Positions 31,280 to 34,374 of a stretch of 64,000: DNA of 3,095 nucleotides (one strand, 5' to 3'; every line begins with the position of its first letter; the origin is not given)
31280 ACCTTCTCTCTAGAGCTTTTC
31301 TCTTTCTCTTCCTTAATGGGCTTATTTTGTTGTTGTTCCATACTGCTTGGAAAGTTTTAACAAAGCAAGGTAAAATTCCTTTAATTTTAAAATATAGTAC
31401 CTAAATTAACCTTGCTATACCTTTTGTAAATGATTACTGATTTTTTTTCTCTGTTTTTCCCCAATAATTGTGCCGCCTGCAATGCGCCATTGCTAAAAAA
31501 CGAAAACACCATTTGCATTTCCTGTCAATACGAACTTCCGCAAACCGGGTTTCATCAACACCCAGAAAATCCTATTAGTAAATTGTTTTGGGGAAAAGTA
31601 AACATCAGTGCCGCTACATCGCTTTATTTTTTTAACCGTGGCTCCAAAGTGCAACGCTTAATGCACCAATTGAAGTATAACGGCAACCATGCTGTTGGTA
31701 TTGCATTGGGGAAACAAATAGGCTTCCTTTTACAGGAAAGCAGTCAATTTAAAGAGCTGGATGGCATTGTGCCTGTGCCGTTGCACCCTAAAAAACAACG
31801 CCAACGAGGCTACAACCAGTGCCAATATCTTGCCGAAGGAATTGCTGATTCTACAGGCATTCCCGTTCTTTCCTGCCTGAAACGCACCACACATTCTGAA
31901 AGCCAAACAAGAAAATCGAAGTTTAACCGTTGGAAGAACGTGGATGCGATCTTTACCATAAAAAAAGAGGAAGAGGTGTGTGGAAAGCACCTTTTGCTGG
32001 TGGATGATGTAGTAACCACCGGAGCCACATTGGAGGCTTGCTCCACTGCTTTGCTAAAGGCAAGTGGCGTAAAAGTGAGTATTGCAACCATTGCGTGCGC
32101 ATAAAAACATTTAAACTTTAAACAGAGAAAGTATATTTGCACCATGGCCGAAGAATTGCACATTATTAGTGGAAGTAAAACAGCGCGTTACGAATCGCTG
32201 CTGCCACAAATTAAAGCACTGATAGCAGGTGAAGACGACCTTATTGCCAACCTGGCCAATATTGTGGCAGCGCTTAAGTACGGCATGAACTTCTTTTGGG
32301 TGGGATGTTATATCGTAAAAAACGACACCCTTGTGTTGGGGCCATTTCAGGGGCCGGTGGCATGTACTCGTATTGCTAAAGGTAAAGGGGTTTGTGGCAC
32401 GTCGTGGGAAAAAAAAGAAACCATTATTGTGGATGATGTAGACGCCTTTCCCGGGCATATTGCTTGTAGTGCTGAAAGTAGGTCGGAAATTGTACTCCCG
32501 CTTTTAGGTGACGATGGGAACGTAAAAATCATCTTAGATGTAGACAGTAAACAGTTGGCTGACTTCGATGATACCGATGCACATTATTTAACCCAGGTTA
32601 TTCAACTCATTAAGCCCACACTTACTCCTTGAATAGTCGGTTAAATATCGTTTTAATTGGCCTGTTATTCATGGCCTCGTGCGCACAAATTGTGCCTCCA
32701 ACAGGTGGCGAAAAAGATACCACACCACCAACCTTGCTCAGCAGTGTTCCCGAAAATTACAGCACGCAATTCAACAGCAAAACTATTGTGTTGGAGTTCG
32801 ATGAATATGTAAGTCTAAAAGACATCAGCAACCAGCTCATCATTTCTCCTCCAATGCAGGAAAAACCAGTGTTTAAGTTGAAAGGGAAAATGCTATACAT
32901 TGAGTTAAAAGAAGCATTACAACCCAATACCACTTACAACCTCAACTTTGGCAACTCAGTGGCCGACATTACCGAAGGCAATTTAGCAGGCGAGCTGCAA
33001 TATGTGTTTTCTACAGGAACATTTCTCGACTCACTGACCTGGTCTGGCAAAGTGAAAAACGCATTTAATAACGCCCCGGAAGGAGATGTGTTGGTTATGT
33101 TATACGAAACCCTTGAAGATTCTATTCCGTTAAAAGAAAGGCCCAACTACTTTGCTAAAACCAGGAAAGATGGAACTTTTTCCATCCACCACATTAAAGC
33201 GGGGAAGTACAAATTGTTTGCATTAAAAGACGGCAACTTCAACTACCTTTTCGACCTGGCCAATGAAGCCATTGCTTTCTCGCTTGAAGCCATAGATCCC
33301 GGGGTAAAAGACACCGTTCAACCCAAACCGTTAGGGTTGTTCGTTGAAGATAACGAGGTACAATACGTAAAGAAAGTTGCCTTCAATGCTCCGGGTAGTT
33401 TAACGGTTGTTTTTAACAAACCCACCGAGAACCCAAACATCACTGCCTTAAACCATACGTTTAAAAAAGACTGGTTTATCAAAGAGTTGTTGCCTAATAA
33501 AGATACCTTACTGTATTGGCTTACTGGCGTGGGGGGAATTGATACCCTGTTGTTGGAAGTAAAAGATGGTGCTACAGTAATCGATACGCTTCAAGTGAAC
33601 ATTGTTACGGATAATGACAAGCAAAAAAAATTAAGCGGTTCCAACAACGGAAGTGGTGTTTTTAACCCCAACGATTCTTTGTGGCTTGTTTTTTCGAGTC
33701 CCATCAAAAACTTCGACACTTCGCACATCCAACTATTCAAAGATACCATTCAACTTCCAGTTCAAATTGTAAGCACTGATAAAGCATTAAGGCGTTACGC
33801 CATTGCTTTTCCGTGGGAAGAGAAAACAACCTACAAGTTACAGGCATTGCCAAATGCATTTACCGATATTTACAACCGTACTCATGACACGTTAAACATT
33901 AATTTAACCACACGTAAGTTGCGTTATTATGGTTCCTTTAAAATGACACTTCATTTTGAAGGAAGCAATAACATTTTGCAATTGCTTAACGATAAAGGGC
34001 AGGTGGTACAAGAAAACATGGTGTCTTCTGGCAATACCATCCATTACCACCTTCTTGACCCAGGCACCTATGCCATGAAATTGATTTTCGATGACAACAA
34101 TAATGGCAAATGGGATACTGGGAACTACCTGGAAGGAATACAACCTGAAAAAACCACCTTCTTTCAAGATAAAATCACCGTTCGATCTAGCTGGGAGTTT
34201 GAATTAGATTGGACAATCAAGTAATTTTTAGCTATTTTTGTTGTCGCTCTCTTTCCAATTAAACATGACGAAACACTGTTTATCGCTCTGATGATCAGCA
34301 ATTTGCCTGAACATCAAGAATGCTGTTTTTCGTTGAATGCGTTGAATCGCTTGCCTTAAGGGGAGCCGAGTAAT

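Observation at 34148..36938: Duplication scar: the adhesin duplication carried the last ~22 codons of the upstream gene, and that relic appears to be the promoter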

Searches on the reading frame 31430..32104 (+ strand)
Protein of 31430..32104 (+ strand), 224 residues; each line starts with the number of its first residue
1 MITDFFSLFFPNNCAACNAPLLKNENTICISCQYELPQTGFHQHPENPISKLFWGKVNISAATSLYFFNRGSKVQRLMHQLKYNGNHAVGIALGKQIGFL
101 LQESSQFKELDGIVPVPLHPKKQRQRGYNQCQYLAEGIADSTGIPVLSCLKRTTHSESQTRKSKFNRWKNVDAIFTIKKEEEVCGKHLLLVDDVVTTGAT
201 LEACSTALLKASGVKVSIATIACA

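Call 6: search_protein_families(library=pfam, proteins=[window:31430-32104:+], max_evalue=0.01)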
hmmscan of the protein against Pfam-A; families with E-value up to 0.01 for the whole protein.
window:31430-32104:+ (224 aa): 3 families
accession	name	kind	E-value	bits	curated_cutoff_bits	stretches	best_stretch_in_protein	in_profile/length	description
PF00156.33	Pribosyltran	-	4.7e-08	33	26.3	1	160-221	72-123/158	Phosphoribosyl transferase domain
PF18912.6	DZR_2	-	9.8e-05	22.6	27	1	7-37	3-33/56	Double zinc ribbon domain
PF06677.18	Auto_anti-p27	-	0.0031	18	24.1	1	13-33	17-40/40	Sjogren's syndrome/scleroderma autoantigen 1 (Autoantigen p27)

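Call 7: search_protein_families(library=ncbifam, proteins=[window:31430-32104:+], max_evalue=0.01)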
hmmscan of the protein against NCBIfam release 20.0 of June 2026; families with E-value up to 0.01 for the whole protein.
window:31430-32104:+ (224 aa): 17 families
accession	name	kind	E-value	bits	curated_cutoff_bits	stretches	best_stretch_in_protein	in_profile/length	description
TIGR00201.1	comF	subfamily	2.3e-29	102.7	233.55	1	14-220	1-187/190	ComF family protein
NF008616.0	PRK11595.1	equivalog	9e-24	84.2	304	1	74-219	74-221/227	DNA utilization protein GntX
NF005592.0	PRK07322.1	subfamily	4.7e-05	22.8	143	1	178-217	113-151/180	adenine phosphoribosyltransferase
TIGR01203.1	HGPRTase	equivalog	8.6e-05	22.4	150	1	179-220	79-120/167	hypoxanthine phosphoribosyltransferase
NF002095.0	PRK00934.1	equivalog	0.00021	20.6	296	1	174-216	194-236/287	ribose-phosphate diphosphokinase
TIGR01251.1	ribP_PPkin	subfamily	0.00028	19.9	113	1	173-219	198-244/309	ribose-phosphate diphosphokinase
NF003549.0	PRK05205.1-5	equivalog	0.00047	19.6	138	1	125-211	42-125/182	bifunctional pyr operon transcriptional regulator/uracil phosphoribosyltransferase PyrR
NF005537.0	PRK07199.1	subfamily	0.00057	19.1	322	1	175-217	201-243/301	ribose-phosphate diphosphokinase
NF002636.0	PRK02304.1-5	equivalog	0.00075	19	125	1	176-218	108-149/176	adenine phosphoribosyltransferase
NF002620.0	PRK02277.1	subfamily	0.0012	18.6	115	1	179-220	135-176/201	orotate phosphoribosyltransferase-like protein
NF006605.0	PRK09162.1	equivalog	0.0014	18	181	1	177-221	90-134/183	hypoxanthine-guanine phosphoribosyltransferase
NF002635.0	PRK02304.1-4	subfamily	0.0019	17.8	146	1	185-216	115-145/188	adenine phosphoribosyltransferase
NF002634.0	PRK02304.1-3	equivalog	0.0023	17.7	170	1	177-218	110-150/182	adenine phosphoribosyltransferase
NF004689.0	PRK06031.1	equivalog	0.0025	17.1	175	1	183-222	152-190/233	phosphoribosyltransferase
NF040646.1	HPT_Archaea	equivalog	0.0031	17.1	200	1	185-216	114-144/184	hypoxanthine/guanine phosphoribosyltransferase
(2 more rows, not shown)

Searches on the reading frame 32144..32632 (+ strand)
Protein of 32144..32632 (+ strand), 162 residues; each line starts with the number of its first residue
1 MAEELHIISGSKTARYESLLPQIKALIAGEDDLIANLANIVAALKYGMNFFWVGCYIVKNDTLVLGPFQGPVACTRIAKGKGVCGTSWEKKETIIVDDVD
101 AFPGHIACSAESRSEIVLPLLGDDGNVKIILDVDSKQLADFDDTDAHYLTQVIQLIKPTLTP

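Call 6: search_protein_families(library=pfam, proteins=[window:32144-32632:+], max_evalue=0.01)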
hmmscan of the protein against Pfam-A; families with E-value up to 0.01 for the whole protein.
window:32144-32632:+ (162 aa): 2 families
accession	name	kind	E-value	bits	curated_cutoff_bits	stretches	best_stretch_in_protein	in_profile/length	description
PF13185.12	GAF_2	-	1.4e-09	38.7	28.6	1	40-156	14-131/136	GAF domain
PF01590.32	GAF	-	0.00043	21.2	22.4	1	37-155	6-128/133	GAF domain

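Call 7: search_protein_families(library=ncbifam, proteins=[window:32144-32632:+], max_evalue=0.01)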
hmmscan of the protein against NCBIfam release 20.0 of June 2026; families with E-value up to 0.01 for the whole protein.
window:32144-32632:+ (162 aa): 0 families

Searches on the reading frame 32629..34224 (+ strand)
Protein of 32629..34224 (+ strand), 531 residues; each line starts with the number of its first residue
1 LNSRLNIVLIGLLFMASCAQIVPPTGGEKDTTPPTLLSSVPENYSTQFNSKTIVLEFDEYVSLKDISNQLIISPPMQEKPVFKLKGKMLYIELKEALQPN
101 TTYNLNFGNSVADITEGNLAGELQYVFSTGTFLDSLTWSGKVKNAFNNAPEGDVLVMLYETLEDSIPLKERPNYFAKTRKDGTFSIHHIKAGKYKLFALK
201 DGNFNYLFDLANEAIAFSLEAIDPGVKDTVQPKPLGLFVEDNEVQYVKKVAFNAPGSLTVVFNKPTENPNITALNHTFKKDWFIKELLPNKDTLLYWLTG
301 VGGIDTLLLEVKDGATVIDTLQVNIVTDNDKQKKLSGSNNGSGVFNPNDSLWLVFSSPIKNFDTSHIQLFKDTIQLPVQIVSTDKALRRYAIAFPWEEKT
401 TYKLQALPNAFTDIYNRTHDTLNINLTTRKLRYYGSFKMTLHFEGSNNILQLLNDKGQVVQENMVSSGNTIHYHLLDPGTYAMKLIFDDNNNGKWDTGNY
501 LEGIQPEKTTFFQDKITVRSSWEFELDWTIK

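Call 6: search_protein_families(library=pfam, proteins=[window:32629-34224:+], max_evalue=0.01)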
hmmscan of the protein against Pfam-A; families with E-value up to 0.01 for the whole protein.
window:32629-34224:+ (531 aa): 5 families
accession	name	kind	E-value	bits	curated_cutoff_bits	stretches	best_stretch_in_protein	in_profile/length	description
PF13205.12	Big_5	-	2.4e-21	76.9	23.6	1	30-129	1-105/105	Bacterial Ig-like domain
PF09912.14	DUF2141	-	9.2e-09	35.7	24.4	1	455-498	27-73/112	Uncharacterized protein conserved in bacteria (DUF2141)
PF14686.12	fn3_3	-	3.6e-05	23.9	24.4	1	173-204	26-57/75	Polysaccharide lyase family 4, domain II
PF09430.16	EMC7_beta-sandw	-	0.00065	20.3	26.6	1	171-199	19-46/122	ER membrane protein complex subunit 7, beta-sandwich domain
PF24025.1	Ig_DR_A0283-like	-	0.0031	18.2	27.1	0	141-197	12-61/102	DR_A0283-like, Ig-like domain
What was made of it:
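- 32629..34224 (+): Lipoprotein gene (Big_5 Ig-like domain plus DUF2141). The ATG at 32671 gives the 517-aa form held in the public protein collection. Its last 22 codons are the source of the relic. Pfam hits to Big_5 (2.4e-21) and DUF2141 (9e-9) (call 6).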

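Call 7: search_protein_families(library=ncbifam, proteins=[window:32629-34224:+], max_evalue=0.01)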
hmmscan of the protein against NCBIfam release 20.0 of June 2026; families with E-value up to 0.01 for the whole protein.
window:32629-34224:+ (531 aa): 1 family
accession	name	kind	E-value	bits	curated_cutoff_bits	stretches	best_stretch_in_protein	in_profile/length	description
TIGR04183.1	Por_Secre_tail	domain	0.00088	19.2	23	1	446-490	20-63/72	T9SS type A sorting domain-containing protein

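Call 8: find_related_loci(query=window:32629-34224:+, collection=genome_contigs, flank=10000)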
Query window:32629-34224:+ (531 aa) in genome_contigs; peptide patterns used: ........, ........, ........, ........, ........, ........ (x = any residue, [..] = any of these).
124 stretches matched a pattern; 84 encode a relative of the query (tblastn E <= 1e-3); the best 80 are kept; 80 distinct loci.
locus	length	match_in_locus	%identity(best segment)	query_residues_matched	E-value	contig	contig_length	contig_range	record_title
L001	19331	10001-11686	39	6-531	7e-118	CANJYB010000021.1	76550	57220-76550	MAG: Bacteroidetes bacterium isolate RH-23may17-974 genome assembly, contig: RH-23may17-C2322, whole genome shotgun sequ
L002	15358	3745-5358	35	4-530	1e-96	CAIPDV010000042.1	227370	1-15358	MAG: uncultured Bacteroidetes bacterium isolate KR3_bin-0479 genome assembly, contig: bin-0479:042/126, whole genome sho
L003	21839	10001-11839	33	9-531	3e-96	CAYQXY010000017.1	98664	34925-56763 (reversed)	MAG TPA_asm: uncultured Bacteroidales bacterium isolate SRP072547_co1_283 genome assembly, contig: NODE_115_length_98664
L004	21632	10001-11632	35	3-531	8e-91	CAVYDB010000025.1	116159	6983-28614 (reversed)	MAG: uncultured Bacteroidetes bacterium isolate MFD04540.bin.2.46 genome assembly, contig: contig_49120, whole genome sh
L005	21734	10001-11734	32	8-530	6e-82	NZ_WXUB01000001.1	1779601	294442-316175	Maribellus sediminis strain Y2-1-60 NODE_1_length_1779601_cov_74.6021, whole genome shotgun sequence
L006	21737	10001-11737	31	8-530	2e-79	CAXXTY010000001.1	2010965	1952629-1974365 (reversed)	MAG: uncultured Draconibacterium sp. isolate 3c847d08-3f02-4ba9-864e-608bed6ae1c3 genome assembly, contig: contig_1, who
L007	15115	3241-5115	30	5-530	1e-78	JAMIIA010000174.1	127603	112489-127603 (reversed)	MAG: Bacteroidales bacterium isolate RA_AS_maxbin.060 k201_591672, whole genome shotgun sequence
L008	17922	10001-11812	31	5-530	1e-76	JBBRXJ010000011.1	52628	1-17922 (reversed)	MAG: Bacteroidales bacterium isolate La4_metabat2.187 La4_metabat2.187_K_1778645_L_52628_cov_14.2545, whole genome shotg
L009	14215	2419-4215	32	7-526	1e-73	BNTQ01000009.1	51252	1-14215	Bacteroidia bacterium MS495-6 DNA, sequence009, whole genome shotgun sequence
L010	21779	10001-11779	30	8-530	8e-74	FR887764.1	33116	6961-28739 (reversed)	Bacteroides sp. CAG:443 genomic scaffold, scf32, whole genome shotgun sequence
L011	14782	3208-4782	32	4-525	1e-72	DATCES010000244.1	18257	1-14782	MAG TPA_asm: Mucilaginibacter sp. isolate SMAG_U7760 k141_501606, whole genome shotgun sequence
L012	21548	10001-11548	33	12-523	3e-72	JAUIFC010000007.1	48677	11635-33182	MAG: Bacteroidia bacterium isolate 8_bin.62 NODE_859_length_48677_cov_1.186529, whole genome shotgun sequence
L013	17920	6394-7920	32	18-523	2e-72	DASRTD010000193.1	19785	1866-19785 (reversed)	MAG TPA_asm: Mucilaginibacter sp. isolate SMAG_U6618 k141_1632746, whole genome shotgun sequence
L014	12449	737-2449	32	7-530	9e-72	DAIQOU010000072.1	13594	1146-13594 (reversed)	MAG TPA_asm: Bacteroidales bacterium isolate CTOTU14825 NODE_840_length_13594_cov_11.193958, whole genome shotgun sequen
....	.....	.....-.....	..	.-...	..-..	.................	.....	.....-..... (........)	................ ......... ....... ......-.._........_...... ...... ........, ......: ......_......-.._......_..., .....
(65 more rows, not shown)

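Call 9: find_encoding_contigs(protein=window:32629-34224:+, flank=10000, max_places=10)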
Protein window:32629-34224:+ (531 aa): no gene with exactly this product is on record in the collection.

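Call 10: find_homologous_proteins(query=window:32629-34224:+)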
Query window:32629-34224:+ (531 aa): 5338 proteins with E <= 0.001 among 8000 candidates; the best 120 are listed.
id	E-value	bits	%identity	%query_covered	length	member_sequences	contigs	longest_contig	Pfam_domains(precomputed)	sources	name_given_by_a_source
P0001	0.0e+0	1177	100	97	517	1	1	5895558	PF13205.13,PF09912.15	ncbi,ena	-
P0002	3.4e-145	503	48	97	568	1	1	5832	PF13205.13,PF09912.15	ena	-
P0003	2.1e-134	467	43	97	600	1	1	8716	PF13205.13,PF09912.15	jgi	-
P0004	3.0e-132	460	44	97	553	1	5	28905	PF13205.13,PF09912.15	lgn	-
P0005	3.0e-131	457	44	99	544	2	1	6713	PF13205.13,PF14686.13,PF09912.15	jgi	-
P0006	2.5e-130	454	45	99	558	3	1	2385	PF13205.13,PF14686.13,PF09912.15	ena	-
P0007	2.7e-130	454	43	98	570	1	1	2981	PF13205.13,PF09912.15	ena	-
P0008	4.8e-129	449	41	99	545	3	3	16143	PF13205.13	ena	-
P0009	6.9e-129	449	42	99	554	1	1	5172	PF13205.13,PF09912.15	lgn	-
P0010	4.2e-128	446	41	98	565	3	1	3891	PF13205.13,PF09912.15,PF13620.13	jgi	jgi:uncharacterized protein (DUF2141 family)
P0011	1.0e-127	445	43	98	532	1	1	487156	PF13205.13,PF09912.15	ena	-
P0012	1.4e-127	445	44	98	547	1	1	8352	PF13205.13,PF09912.15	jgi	-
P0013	1.8e-126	441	42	97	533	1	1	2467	PF13205.13,PF09912.15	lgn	-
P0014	2.2e-126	441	43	99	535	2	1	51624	PF13205.13,PF09912.15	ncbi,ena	-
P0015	4.5e-126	440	42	98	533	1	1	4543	PF13205.13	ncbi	-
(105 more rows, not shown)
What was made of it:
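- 32629..34224 (+): P0001 is 100% identical (call 10).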

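Call 11: find_encoding_contigs(protein=P0001, flank=10000, max_places=5)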
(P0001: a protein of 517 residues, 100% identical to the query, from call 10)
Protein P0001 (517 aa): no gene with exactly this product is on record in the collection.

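Call 28: find_encoding_contigs(protein=P0121, flank=10000, max_places=5)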
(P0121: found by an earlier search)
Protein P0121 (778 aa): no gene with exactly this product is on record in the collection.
